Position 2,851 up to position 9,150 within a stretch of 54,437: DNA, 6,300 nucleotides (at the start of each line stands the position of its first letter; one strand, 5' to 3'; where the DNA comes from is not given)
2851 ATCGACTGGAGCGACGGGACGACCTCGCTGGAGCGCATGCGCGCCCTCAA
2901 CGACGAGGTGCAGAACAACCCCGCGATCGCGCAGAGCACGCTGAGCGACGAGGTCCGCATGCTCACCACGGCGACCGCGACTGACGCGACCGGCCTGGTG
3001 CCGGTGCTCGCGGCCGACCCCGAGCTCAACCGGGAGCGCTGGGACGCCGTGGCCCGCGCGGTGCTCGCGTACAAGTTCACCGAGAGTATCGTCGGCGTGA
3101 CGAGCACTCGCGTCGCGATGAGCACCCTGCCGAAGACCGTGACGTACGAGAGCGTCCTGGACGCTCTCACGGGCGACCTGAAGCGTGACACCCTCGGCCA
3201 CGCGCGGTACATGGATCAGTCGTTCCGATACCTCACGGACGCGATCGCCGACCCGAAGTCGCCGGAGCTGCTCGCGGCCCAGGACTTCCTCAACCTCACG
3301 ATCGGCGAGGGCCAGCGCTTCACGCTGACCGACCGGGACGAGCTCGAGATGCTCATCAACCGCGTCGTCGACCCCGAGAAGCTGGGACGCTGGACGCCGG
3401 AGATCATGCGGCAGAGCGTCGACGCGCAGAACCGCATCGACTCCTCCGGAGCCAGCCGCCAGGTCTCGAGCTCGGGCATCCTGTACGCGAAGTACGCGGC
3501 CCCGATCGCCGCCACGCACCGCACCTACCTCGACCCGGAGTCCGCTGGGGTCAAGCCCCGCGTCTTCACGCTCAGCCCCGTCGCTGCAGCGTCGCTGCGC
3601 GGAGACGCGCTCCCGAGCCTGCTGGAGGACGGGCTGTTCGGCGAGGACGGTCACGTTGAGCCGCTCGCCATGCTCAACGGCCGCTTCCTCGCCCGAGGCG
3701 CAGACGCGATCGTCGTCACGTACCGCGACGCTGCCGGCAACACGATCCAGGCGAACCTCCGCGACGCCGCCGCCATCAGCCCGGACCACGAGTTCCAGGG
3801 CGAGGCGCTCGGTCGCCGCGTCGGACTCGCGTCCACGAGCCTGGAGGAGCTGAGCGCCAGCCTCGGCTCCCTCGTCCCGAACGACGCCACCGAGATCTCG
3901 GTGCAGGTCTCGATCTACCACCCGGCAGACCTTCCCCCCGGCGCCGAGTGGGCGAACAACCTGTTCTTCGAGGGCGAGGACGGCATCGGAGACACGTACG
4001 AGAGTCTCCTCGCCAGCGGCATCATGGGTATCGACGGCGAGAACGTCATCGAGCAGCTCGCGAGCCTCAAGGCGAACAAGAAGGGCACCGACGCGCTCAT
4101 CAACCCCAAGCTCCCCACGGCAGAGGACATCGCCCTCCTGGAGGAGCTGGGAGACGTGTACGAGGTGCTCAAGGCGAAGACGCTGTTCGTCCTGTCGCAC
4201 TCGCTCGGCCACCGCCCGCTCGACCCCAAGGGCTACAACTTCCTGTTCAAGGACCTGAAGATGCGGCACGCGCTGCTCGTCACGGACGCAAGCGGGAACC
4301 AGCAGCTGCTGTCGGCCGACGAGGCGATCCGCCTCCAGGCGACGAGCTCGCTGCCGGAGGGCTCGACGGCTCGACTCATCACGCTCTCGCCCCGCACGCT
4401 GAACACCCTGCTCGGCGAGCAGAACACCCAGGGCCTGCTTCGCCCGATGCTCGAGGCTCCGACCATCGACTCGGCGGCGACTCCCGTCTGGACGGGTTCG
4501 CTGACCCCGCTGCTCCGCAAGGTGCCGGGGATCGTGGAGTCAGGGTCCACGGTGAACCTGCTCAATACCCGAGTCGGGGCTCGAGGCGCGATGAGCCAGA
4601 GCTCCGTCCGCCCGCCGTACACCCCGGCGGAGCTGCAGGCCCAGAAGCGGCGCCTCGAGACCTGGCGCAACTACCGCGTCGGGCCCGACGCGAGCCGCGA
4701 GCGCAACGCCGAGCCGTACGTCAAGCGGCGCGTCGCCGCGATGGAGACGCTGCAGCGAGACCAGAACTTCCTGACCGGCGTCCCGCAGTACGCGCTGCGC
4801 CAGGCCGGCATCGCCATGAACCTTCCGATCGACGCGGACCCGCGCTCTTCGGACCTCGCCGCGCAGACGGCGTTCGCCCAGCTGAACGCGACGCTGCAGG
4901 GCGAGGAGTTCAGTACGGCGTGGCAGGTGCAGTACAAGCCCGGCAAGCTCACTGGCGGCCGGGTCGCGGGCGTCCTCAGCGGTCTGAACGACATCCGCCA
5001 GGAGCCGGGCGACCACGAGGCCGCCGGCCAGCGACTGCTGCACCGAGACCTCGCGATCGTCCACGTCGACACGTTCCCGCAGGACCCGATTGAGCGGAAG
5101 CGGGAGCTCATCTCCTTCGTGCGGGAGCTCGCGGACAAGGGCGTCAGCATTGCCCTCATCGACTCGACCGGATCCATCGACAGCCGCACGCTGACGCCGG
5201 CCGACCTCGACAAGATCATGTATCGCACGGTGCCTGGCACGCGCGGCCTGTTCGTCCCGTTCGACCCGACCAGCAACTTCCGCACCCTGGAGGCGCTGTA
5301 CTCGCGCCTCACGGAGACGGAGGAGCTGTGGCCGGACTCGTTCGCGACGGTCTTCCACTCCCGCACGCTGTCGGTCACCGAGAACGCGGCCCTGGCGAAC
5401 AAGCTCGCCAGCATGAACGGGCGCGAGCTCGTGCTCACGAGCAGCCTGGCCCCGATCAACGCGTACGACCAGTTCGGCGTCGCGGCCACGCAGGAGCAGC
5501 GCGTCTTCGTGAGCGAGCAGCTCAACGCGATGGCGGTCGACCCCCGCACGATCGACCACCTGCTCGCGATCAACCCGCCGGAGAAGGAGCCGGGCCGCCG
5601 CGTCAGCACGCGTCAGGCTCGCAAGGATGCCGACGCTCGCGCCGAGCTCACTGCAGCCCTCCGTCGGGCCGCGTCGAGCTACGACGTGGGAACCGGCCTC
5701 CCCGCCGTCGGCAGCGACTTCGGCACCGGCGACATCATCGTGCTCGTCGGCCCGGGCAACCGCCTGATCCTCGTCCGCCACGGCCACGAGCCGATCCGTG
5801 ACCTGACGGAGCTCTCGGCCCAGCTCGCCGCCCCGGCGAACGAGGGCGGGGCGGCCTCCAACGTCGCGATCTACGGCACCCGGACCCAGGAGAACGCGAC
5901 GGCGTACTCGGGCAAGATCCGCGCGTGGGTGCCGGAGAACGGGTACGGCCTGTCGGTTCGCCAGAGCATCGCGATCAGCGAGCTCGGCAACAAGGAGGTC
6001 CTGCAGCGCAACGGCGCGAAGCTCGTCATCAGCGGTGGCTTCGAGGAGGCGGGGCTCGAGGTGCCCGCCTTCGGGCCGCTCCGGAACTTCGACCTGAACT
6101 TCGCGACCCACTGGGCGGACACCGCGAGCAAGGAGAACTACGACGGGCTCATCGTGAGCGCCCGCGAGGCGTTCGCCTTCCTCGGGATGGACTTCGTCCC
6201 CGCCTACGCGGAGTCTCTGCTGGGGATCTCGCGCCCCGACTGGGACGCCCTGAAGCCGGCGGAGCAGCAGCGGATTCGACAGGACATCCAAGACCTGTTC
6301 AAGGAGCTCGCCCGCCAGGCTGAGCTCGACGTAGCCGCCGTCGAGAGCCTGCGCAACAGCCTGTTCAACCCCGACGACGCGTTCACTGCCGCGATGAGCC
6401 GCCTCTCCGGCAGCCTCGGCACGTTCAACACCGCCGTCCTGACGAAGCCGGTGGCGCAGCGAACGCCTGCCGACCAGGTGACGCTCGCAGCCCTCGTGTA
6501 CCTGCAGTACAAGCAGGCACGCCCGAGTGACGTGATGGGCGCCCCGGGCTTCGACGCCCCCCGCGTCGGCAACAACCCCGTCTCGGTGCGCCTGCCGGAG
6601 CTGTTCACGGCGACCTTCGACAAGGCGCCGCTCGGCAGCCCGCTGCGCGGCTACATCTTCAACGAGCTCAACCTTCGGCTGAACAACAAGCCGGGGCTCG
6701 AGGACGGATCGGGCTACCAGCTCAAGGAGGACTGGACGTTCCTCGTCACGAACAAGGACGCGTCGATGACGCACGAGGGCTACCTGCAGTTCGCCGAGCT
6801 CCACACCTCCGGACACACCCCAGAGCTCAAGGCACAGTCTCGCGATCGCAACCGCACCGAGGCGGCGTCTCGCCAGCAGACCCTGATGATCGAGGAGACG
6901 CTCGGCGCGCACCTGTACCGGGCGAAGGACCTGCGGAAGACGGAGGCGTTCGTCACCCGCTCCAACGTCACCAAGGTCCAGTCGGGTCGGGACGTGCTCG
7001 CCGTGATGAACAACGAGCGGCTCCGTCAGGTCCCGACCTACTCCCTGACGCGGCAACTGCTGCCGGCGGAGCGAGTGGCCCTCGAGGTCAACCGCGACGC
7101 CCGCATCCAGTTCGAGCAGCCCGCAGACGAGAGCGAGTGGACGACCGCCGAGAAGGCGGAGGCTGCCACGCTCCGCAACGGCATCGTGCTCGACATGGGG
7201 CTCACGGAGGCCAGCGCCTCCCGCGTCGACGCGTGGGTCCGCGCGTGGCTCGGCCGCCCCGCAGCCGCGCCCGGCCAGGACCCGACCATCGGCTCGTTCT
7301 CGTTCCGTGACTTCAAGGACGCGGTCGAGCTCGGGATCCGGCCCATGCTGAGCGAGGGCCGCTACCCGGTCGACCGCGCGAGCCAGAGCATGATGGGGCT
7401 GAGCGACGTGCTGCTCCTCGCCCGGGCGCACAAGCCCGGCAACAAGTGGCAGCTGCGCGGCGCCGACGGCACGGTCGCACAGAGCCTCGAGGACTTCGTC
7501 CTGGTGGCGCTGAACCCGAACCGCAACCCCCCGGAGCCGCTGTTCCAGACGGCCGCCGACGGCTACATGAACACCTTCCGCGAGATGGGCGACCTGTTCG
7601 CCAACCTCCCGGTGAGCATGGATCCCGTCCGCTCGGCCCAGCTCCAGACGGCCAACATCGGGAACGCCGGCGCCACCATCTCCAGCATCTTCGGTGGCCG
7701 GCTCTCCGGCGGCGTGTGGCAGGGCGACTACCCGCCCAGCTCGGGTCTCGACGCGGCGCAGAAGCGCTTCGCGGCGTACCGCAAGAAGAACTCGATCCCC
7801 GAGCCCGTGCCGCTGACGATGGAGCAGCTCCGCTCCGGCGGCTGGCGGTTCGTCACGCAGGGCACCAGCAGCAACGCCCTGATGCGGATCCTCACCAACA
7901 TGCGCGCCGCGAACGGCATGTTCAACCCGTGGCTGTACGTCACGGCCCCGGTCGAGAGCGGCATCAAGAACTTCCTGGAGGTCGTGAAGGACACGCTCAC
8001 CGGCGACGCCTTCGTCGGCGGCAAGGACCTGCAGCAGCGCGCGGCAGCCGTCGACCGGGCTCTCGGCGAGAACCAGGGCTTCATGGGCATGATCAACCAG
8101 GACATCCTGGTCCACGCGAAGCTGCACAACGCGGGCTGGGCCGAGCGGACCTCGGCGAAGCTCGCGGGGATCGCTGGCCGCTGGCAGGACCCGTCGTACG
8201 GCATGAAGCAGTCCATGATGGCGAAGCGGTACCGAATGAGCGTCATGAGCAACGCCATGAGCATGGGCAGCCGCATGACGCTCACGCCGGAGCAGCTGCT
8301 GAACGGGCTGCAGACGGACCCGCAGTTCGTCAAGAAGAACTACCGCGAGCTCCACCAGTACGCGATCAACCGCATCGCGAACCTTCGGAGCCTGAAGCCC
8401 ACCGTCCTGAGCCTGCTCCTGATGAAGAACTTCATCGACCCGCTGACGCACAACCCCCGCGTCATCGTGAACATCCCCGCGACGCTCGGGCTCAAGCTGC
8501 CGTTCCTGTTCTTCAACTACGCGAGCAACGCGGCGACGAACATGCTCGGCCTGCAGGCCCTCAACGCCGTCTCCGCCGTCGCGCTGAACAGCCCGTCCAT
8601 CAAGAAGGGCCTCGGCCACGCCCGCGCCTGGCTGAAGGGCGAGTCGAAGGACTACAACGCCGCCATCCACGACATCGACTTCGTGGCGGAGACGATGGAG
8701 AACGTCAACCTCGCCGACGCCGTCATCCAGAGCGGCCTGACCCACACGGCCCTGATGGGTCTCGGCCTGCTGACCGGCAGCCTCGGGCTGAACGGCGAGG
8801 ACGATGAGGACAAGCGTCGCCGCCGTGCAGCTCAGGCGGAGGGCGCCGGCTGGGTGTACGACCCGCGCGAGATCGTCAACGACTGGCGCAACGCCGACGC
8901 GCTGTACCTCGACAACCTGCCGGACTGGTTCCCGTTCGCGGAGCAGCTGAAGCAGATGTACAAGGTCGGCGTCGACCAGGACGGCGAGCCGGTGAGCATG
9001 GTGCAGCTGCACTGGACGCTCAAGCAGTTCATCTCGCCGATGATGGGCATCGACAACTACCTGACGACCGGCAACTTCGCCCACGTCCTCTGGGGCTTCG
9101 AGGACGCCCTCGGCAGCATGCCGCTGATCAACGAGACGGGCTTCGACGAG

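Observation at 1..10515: Single 13.27-kb gene (4,422 aa) spanning the assembly junction, about 24 percent of the genome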

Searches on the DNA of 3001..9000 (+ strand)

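Call 9: search_dna_similar(query=window:3001-9000:+, collection=phages, mode=distant, max_rows=25)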
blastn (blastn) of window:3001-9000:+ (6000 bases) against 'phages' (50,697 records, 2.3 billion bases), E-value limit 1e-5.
Records with a match: 28; places in all: 28; records where one place covers at least 80% of the query: 0.
Best place of each record, by identity: 80-90% 6; 60-80% 22.
By first word of the organism name: Microbacterium 27; Arthrobacter 1.
By host as written in the record: Microbacterium foliorum NRRL B-24224 12; Microbacterium foliorum NRRL B-24224 SEA 12; Microbacterium paraoxydans NRRL B-14843 2; Arthrobacter globiformis B-2979 1; Microbacterium foliorum str. NRRL B-24224 1.
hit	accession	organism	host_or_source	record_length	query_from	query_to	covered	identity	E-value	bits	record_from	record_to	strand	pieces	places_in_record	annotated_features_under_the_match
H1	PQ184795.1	Arthrobacter phage MissAmericana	Arthrobacter globiformis B-2979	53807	863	5943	30%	67.8%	1e-96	547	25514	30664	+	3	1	30: tape measure protein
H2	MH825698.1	Microbacterium phage Burro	Microbacterium paraoxydans NRRL B-14843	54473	5436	5913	4%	73.2%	1e-8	141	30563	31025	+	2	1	27: hypothetical protein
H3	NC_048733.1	Microbacterium phage Burro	Microbacterium paraoxydans NRRL B-14843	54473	5436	5913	4%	73.2%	1e-8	141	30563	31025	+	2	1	27: hypothetical protein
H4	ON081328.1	Microbacterium phage Morrill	Microbacterium foliorum NRRL B-24224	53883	5647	5912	4%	68.2%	1e-8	71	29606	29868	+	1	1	29: hypothetical protein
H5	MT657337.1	Microbacterium phage Mazun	Microbacterium foliorum NRRL B-24224 SEA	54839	5673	5912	4%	69.9%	7e-12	82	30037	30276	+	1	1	32: hypothetical protein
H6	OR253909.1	Microbacterium phage Moleficent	Microbacterium foliorum NRRL B-24224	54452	5673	5912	4%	68.1%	9e-11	77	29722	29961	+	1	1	31: hypothetical protein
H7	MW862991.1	Microbacterium phage StagePhright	Microbacterium foliorum NRRL B-24224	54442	5673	5912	4%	67.7%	4e-9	73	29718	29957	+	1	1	31: hypothetical protein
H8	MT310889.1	Microbacterium phage Phractured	Microbacterium foliorum NRRL B-24224 SEA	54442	5673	5912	4%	67.7%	4e-9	73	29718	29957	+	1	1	31: hypothetical protein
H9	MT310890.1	Microbacterium phage Phedro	Microbacterium foliorum NRRL B-24224 SEA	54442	5673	5912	4%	67.7%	4e-9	73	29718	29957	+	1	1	31: hypothetical protein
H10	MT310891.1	Microbacterium phage Pharky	Microbacterium foliorum NRRL B-24224 SEA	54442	5673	5912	4%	67.7%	4e-9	73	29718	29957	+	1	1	31: hypothetical protein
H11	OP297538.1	Microbacterium phage Fullmetal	Microbacterium foliorum NRRL B-24224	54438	5673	5912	4%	67.7%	4e-9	73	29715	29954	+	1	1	31: hypothetical protein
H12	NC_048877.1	Microbacterium phage Phedro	Microbacterium foliorum NRRL B-24224 SEA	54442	5673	5912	4%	67.7%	4e-9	73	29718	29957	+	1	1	31: hypothetical protein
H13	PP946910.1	Microbacterium phage RicoCaldo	Microbacterium foliorum str. NRRL ...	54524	5673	5912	4%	67.7%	4e-9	73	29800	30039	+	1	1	hypothetical protein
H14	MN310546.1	Microbacterium phage PhriedRice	Microbacterium foliorum NRRL B-24224 SEA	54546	5696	5912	4%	68.4%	4e-9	72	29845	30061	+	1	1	32: hypothetical protein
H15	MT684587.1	Microbacterium phage Fede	Microbacterium foliorum NRRL B-24224 SEA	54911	5708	5912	3%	69.1%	4e-9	72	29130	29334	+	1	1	31: hypothetical protein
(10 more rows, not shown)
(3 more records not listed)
